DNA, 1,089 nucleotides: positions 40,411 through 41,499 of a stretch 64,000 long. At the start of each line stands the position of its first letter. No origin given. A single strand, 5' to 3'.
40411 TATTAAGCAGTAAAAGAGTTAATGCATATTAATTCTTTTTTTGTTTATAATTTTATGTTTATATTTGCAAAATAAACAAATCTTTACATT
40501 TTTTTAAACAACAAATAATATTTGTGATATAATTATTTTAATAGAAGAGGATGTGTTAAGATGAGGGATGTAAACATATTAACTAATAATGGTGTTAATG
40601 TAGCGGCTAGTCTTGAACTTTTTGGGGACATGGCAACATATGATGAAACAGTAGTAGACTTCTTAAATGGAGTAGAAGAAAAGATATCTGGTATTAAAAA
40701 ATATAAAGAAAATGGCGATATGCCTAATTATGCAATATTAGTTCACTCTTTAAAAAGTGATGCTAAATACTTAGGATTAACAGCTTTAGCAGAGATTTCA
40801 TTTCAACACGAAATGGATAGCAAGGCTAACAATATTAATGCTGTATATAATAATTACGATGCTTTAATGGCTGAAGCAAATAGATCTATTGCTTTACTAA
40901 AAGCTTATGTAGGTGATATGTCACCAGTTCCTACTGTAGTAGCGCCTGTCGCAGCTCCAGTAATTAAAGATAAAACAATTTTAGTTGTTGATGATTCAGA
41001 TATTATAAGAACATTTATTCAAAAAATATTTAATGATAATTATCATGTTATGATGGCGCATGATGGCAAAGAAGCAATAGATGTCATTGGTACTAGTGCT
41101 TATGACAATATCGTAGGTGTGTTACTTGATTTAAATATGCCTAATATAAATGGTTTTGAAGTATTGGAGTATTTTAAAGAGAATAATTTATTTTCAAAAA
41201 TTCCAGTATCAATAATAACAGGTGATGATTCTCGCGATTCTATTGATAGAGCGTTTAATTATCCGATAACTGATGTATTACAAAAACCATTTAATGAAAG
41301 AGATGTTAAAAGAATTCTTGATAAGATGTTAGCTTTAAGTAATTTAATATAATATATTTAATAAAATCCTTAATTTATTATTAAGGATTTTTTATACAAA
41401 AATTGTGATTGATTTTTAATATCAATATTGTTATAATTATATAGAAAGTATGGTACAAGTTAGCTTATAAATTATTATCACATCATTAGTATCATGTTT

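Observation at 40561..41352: Hpt-receiver fusion protein occupying the spo0B slot of the rplU-prp-rpmA-(spo0B)-obg operon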

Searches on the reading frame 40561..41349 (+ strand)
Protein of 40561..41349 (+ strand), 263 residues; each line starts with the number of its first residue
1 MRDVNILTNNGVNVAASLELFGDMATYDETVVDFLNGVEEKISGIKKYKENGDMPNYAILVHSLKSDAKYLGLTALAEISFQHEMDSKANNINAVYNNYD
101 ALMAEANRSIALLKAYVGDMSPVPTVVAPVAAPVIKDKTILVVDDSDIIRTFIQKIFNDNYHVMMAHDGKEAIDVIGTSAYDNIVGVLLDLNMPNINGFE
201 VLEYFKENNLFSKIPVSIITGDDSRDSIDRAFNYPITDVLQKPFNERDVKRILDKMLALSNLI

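Call 3: search_protein_families(library=pfam, proteins=[window:40561-41349:+], max_evalue=0.01)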
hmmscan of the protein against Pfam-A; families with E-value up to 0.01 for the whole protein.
window:40561-41349:+ (263 aa): 2 families
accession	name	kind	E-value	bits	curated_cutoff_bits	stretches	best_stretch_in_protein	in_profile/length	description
PF00072.30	Response_reg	-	6.5e-21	75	30.2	1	140-252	1-109/111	Response regulator receiver domain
PF01627.28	Hpt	-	0.00038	21.1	24.6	1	31-85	3-57/84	Hpt domain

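Call 4: search_protein_families(library=ncbifam, proteins=[window:40561-41349:+], max_evalue=0.01)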
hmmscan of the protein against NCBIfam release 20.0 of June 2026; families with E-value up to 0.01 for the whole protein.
window:40561-41349:+ (263 aa): 88 families (the best 25 are shown)
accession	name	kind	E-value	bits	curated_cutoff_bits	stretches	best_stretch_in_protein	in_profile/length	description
NF007135.0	PRK09581.1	equivalog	4.7e-16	58.7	474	1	139-247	4-110/457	PleD family two-component system response regulator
NF045717.1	DVU0259_DivK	exception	6.6e-16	58.5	160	1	138-257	3-116/117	DVU0259 family response regulator domain-containing protein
NF007969.0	PRK10693.1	equivalog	8.7e-16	57.8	329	1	135-257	5-121/337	two-component system response regulator RssB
NF052313.1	T9SS_RR_PorX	equivalog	5.1e-14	51.9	300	1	139-262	2-121/513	T9SS response regulator signal transducer PorX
NF045901.1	HisKinLetSLeg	equivalog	3.1e-13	48.6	1650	1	137-254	671-786/906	two-component system sensor histidine kinase LetS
NF053854.1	RespRegPhoBBctds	equivalog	2.4e-12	46.7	270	1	140-251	1-109/225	two-component system response regulator PhoB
NF001965.0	PRK00742.1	subfamily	4.6e-12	45.8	293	1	140-247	6-112/357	chemotaxis-specific protein-glutamate methyltransferase CheB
NF008099.0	PRK10841.1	equivalog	5.6e-12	44.2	920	1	135-254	822-937/949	two-component system sensor histidine kinase RcsC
NF007901.0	PRK10610.1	equivalog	1.8e-11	44.3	189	1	136-256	4-123/129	chemotaxis response regulator CheY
TIGR02956.1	TMAO_torS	equivalog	1.9e-11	42.9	676.5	2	135-258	699-821/967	TMAO reductase system sensor histidine kinase/response regulator TorS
NF012227.0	AdeR_RR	equivalog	2.1e-11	43.8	340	1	136-250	10-119/239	efflux system response regulator transcription factor AdeR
NF045991.1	RespRegCtrARhodob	equivalog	4.4e-11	43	350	1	139-248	3-107/224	response regulator transcription factor CtrA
NF008318.0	PRK11107.1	equivalog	6.4e-11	41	890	1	93-256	623-784/920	two-component sensor histidine kinase BarA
NF008302.0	PRK11091.1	equivalog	1.4e-10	40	838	1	139-257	527-643/779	aerobic respiration two-component sensor histidine kinase ArcB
NF008469.0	PRK11361.1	equivalog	1.9e-10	40.1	714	1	138-261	5-124/461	acetoacetate metabolism transcriptional regulator AtoC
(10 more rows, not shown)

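Call 5: find_homologous_proteins(query=window:40561-41349:+, max_evalue=0.001)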
Query window:40561-41349:+ (263 aa): 3317 proteins with E <= 0.001 among 4372 candidates; the best 120 are listed.
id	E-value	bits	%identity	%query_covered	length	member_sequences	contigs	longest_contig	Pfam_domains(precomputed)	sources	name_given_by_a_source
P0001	1.3e-164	564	100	100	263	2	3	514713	PF00072.31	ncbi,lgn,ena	-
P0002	2.9e-160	549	96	100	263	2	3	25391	PF00072.31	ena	-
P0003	2.9e-150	517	90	100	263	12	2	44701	PF00072.31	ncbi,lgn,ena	-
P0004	2.2e-139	481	84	100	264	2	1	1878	PF00072.31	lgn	-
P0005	3.4e-137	474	84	96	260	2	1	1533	PF00072.31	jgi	jgi:CheY-like chemotaxis protein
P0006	1.1e-136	472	81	100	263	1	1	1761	PF00072.31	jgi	jgi:CheY-like chemotaxis protein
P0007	1.5e-131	455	81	99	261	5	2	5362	PF00072.31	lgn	-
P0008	5.8e-119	414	73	100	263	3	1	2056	PF00072.31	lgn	-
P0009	3.2e-117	408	71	100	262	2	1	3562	PF00072.31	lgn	-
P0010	2.6e-114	399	71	100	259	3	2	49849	PF00072.31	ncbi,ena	-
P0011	1.8e-112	393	70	99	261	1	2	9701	PF00072.31,PF01627.29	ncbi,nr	ncbi:MAG TPA: response regulator, partial [Bacilli bacterium]|nr:response regulator [Bacilli bacteri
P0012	5.9e-112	391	70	98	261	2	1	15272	PF00072.31,PF01627.29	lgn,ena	-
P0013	2.6e-111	389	70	98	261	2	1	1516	PF00072.31,PF01627.29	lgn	-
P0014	1.4e-110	387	69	98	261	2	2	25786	PF00072.31,PF01627.29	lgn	-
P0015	4.1e-110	385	68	100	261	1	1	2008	PF00072.31,PF01627.29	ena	-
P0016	7.2e-110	384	68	98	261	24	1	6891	PF00072.31,PF01627.29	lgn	-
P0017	1.3e-109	383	69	98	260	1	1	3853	PF00072.31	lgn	-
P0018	6.3e-109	381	68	98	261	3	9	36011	PF00072.31,PF01627.29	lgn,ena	-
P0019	6.3e-109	381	69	98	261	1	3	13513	PF00072.31,PF01627.29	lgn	-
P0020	2.3e-108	379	68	99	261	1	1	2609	PF00072.31,PF01627.29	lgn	-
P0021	6.5e-107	375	69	99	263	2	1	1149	PF00072.31,PF01627.29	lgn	-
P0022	8.5e-107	374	67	99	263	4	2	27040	PF00072.31,PF01627.29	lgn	-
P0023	3.8e-106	372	68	99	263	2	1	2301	PF00072.31,PF01627.29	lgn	-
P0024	1.1e-104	367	67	99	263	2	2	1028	PF00072.31,PF01627.29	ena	-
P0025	4.0e-104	365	65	99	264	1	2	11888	PF00072.31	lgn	-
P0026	5.5e-103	362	66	99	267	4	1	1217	PF00072.31,PF01627.29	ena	-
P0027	7.2e-103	361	65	99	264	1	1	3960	PF00072.31,PF01627.29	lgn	-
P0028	7.8e-103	361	66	98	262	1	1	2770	PF00072.31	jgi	jgi:CheY-like chemotaxis protein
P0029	1.1e-102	361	66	98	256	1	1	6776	PF00072.31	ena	-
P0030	1.9e-102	360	66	99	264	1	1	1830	PF00072.31,PF01627.29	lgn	-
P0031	2.0e-102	360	64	98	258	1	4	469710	PF00072.31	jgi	-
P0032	3.5e-102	359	67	98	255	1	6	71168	PF00072.31,PF01627.29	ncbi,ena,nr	ncbi:MAG: response regulator [Bacilli bacterium]|nr:response regulator [Bacilli bacterium]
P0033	4.1e-102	359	64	98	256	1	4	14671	PF00072.31,PF01627.29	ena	-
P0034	5.1e-102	359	65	99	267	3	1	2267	PF00072.31,PF01627.29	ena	-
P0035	1.1e-101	357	66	98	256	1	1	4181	PF00072.31,PF01627.29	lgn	-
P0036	1.3e-101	357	67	98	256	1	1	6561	PF00072.31,PF01627.29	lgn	-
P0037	1.3e-101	357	66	98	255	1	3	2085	PF00072.31,PF01627.29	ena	-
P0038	1.9e-101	357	66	98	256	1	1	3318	PF00072.31,PF01627.29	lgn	-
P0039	2.1e-101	357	67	98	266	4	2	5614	PF00072.31,PF01627.29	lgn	-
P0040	2.8e-101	356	66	98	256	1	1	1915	PF00072.31,PF01627.29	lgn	-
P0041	2.8e-101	356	63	99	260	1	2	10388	PF00072.31,PF01627.29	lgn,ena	-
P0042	2.8e-101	356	65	98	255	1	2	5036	PF00072.31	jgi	-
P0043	3.0e-101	356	62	100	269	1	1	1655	PF00072.31,PF01627.29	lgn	-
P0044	3.6e-101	356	65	98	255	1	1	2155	PF00072.31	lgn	-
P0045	3.7e-101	356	65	98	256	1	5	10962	PF00072.31,PF01627.29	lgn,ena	-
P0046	3.7e-101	356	64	99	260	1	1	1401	PF00072.31,PF01627.29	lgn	-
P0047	4.2e-101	356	65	98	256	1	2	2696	PF00072.31,PF01627.29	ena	-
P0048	4.5e-101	355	66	98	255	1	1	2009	PF00072.31,PF01627.29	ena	-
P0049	4.7e-101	355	65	98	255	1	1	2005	PF00072.31,PF01627.29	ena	-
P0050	4.9e-101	355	66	98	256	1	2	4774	PF00072.31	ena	-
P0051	4.9e-101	355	66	98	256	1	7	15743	PF00072.31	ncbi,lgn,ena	-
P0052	5.1e-101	355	65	98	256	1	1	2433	PF00072.31,PF01627.29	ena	-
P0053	5.4e-101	355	65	98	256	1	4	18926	PF00072.31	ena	-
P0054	6.0e-101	355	65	98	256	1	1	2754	PF00072.31,PF01627.29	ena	-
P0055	6.0e-101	355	65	96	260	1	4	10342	PF00072.31,PF01627.29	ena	-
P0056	6.5e-101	355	65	96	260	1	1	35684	PF00072.31,PF01627.29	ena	-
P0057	6.7e-101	355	65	98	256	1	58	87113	PF00072.31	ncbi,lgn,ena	-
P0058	6.9e-101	355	65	98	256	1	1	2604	PF00072.31,PF01627.29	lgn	-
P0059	8.1e-101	355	65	98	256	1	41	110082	PF00072.31,PF01627.29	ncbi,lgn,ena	-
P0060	8.3e-101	355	64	98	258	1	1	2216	PF00072.31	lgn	-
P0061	8.4e-101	355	65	98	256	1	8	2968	PF00072.31,PF01627.29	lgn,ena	-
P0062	8.8e-101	354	65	98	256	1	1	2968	PF00072.31,PF01627.29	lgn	-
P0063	9.4e-101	354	65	98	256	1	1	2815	PF00072.31,PF01627.29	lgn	-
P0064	9.5e-101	354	64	99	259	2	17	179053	PF00072.31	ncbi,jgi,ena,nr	ncbi:MAG: response regulator [Lactobacillales bacterium]|nr:response regulator [Lactobacillales bact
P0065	9.7e-101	354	65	98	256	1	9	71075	PF00072.31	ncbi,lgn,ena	-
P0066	9.9e-101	354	65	99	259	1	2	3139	PF00072.31,PF01627.29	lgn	-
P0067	1.1e-100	354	65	98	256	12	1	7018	PF00072.31,PF01627.29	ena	-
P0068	1.1e-100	354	65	98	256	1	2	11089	PF00072.31,PF01627.29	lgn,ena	-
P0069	1.2e-100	354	65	98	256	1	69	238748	PF00072.31,PF01627.29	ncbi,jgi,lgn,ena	jgi:hypothetical protein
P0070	1.5e-100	354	65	98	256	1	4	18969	PF00072.31,PF01627.29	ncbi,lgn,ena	-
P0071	1.6e-100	354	64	98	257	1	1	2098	PF00072.31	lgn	-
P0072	1.7e-100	354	64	98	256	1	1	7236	PF00072.31,PF01627.29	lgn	-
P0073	1.8e-100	354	64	96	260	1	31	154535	PF00072.31,PF01627.29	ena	-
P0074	1.8e-100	353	65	98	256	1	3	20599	PF00072.31,PF01627.29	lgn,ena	-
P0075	1.8e-100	353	65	98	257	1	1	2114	PF00072.31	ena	-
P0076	2.1e-100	353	64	96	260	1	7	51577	PF00072.31,PF01627.29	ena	-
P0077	2.2e-100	353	64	96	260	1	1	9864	PF00072.31,PF01627.29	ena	-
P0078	2.2e-100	353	65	98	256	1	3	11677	PF00072.31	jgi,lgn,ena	-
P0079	2.2e-100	353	65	98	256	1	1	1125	PF00072.31,PF01627.29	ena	-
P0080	2.4e-100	353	64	98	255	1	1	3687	PF00072.31,PF01627.29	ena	-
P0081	2.7e-100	353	64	96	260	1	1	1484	PF00072.31,PF01627.29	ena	-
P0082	2.7e-100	353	64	97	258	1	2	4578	PF00072.31,PF01627.29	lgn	-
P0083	2.8e-100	353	65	98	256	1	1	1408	PF00072.31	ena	-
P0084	2.9e-100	353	63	98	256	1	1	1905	PF00072.31,PF01627.29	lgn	-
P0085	3.0e-100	353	64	96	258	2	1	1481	PF00072.31,PF01627.29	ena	-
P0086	3.1e-100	353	63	98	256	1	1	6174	PF00072.31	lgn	-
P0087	3.2e-100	353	64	96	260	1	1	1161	PF00072.31,PF01627.29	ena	-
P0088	3.3e-100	353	65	98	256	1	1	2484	PF00072.31,PF01627.29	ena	-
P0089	3.3e-100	353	65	99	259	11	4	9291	PF00072.31,PF01627.29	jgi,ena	-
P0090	3.6e-100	352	64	98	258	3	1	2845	PF00072.31,PF01627.29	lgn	-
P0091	3.7e-100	352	65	98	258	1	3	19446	PF00072.31,PF01627.29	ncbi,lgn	ncbi:MAG: response regulator [Bacilli bacterium]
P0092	3.9e-100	352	64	96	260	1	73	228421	PF00072.31,PF01627.29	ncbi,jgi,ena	jgi:CheY-like chemotaxis protein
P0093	3.9e-100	352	64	99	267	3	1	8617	PF00072.31,PF01627.29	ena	-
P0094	4.2e-100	352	65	98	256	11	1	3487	PF00072.31,PF01627.29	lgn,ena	-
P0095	4.5e-100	352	64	96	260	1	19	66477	PF00072.31,PF01627.29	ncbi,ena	-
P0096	4.8e-100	352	64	98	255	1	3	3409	PF00072.31,PF01627.29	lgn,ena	-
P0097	5.1e-100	352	64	98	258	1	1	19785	PF00072.31,PF01627.29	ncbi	ncbi:MAG: response regulator [Bacilli bacterium]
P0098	5.3e-100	352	64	96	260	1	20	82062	PF00072.31,PF01627.29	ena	-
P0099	5.8e-100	352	64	96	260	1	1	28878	PF00072.31,PF01627.29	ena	-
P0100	6.0e-100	352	65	98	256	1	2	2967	PF00072.31,PF01627.29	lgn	-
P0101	6.5e-100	352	65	99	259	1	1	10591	PF00072.31,PF01627.29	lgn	-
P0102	6.8e-100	352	64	97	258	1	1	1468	PF00072.31,PF01627.29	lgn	-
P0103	6.9e-100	352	65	98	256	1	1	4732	PF00072.31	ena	-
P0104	7.7e-100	351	65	98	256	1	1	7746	PF00072.31,PF01627.29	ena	-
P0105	8.8e-100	351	64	96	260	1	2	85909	PF00072.31,PF01627.29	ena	-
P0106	9.6e-100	351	65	98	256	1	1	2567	PF00072.31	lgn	-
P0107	9.9e-100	351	64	98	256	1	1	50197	PF00072.31,PF01627.29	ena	-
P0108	1.0e-99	351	64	100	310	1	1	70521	PF00072.31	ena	-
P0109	1.0e-99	351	65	98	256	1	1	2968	PF00072.31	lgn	-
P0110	1.0e-99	351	64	96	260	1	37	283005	PF00072.31,PF01627.29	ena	-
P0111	1.0e-99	351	65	98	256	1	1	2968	PF00072.31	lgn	-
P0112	1.3e-99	351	64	96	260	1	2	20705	PF00072.31,PF01627.29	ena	-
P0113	1.4e-99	351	63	96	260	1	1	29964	PF00072.31,PF01627.29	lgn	-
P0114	1.5e-99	350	64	98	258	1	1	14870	PF00072.31,PF01627.29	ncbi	ncbi:MAG: response regulator [Bacilli bacterium]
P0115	1.6e-99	350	65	98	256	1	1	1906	PF00072.31,PF01627.29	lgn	-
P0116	1.6e-99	350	64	96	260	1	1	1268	PF00072.31,PF01627.29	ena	-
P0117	1.7e-99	350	64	99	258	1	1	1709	PF00072.31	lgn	-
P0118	1.7e-99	350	64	98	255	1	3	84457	PF00072.31,PF01627.29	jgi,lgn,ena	-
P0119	1.9e-99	350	64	98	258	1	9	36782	PF00072.31,PF01627.29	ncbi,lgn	ncbi:MAG: response regulator [Bacilli bacterium]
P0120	1.9e-99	350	64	96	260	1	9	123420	PF00072.31,PF01627.29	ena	-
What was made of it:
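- Checked: Most orthologues carry a precomputed PF01627 hit (call 5).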

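Call 8: find_encoding_contigs(protein=P0001, flank=10000, max_places=3)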
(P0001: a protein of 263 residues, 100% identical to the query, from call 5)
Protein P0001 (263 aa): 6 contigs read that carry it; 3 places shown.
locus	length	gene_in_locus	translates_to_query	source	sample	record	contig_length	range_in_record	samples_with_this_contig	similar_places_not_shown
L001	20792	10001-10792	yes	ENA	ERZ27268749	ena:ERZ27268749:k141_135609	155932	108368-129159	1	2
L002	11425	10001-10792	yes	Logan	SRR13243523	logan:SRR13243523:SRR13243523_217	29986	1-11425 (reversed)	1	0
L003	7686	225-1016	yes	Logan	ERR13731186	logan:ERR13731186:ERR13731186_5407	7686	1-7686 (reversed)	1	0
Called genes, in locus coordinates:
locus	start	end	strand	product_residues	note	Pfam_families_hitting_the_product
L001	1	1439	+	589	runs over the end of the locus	PF01541:GIY-YIG, PF27096:UvrC_M, PF22920:UvrC_RNaseH, PF08459:UvrC_RNaseH_dom, PF14520:HHH_5 (faint)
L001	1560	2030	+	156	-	-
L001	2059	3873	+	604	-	PF02518:HATPase_c (weak), PF13589:HATPase_c_3, PF01119:DNA_mis_repair, PF08676:MutL_C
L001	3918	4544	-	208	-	-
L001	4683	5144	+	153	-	-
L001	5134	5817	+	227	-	PF20582:UPF0758_N, PF04002:RadC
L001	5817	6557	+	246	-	PF04085:MreC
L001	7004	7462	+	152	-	-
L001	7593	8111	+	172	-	PF01551:Peptidase_M23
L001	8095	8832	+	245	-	PF02163:Peptidase_M50 (weak)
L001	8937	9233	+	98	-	PF00829:Ribosomal_L21p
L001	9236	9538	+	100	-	PF04327:Peptidase_Prp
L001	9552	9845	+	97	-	PF01016:Ribosomal_L27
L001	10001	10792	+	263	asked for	PF00072:Response_reg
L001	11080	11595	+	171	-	PF18955:DUF5698, PF10035:DUF2179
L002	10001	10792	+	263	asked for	PF00072:Response_reg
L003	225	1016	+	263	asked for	PF00072:Response_reg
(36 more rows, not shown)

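Call 9: find_encoding_contigs(protein=P0031, flank=8000, max_places=1)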
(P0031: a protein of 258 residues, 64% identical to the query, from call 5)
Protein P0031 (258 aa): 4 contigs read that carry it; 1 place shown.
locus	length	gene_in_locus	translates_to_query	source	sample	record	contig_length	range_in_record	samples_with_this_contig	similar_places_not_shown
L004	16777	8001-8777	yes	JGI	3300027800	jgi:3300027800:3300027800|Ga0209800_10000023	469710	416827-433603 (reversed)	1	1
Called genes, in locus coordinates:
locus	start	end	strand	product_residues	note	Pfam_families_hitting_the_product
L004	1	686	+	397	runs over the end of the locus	PF01136:Peptidase_U32, PF16325:Peptidase_U32_C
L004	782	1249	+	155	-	PF03449:GreA_GreB_N, PF01272:GreA_GreB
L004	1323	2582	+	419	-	PF05697:Trigger_N, PF00254:FKBP_C, PF05698:Trigger_C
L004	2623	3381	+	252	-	-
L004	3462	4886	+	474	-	PF00587:tRNA-synt_2b, PF03129:HGTP_anticodon, PF09180:ProRS-C_1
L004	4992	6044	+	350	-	PF00535:Glycos_transf_2, PF10111:Glyco_tranf_2_2, PF13641:Glyco_tranf_2_3 (weak)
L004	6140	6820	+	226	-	PF20582:UPF0758_N, PF00633:HHH (weak), PF04002:RadC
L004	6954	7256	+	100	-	PF00829:Ribosomal_L21p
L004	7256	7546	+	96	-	PF04327:Peptidase_Prp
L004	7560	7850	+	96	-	PF01016:Ribosomal_L27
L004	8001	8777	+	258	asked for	PF00072:Response_reg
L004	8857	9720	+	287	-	PF01509:TruB_N, PF16198:TruB_C_2 (weak)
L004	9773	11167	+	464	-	PF00266:Aminotran_5, PF01041:DegT_DnrJ_EryC1 (weak)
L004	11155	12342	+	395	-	-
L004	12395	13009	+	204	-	PF02677:QueH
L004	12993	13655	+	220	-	-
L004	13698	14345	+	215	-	-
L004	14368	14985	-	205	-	PF01726:LexA_DNA_bind, PF00717:Peptidase_S24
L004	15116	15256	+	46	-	-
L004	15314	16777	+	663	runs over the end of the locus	PF00456:Transketolase_N, PF02779:Transket_pyr, PF02780:Transketolase_C (weak), PF22613:Transketolase_C_1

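Call 10: find_encoding_contigs(protein=P0064, flank=8000, max_places=1)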
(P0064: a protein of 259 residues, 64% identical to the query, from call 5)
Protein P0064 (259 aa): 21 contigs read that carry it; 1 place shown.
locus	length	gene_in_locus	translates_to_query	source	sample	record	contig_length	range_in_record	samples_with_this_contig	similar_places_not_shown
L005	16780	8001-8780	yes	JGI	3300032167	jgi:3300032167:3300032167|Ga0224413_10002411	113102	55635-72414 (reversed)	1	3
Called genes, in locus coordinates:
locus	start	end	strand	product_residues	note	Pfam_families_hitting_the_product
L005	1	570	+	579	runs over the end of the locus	-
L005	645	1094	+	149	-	-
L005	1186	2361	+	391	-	PF18813:PBECR4 (weak)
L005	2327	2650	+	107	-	-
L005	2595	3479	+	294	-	-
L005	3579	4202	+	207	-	-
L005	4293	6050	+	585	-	PF00501:AMP-binding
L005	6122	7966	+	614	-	PF00512:HisKA, PF02518:HATPase_c, PF00072:Response_reg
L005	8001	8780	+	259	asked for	PF00072:Response_reg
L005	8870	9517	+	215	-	PF19368:WHD_AraR, PF21906:WHD_NrtR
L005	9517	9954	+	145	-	-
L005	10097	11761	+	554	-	PF08341:TED (weak), PF17802:SpaA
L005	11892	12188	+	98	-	PF04203:Sortase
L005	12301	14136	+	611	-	PF12733:Cadherin-like, PF00404:Dockerin_1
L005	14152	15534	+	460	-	PF12733:Cadherin-like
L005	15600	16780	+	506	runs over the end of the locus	PF01476:LysM (weak), PF07501:G5, PF01551:Peptidase_M23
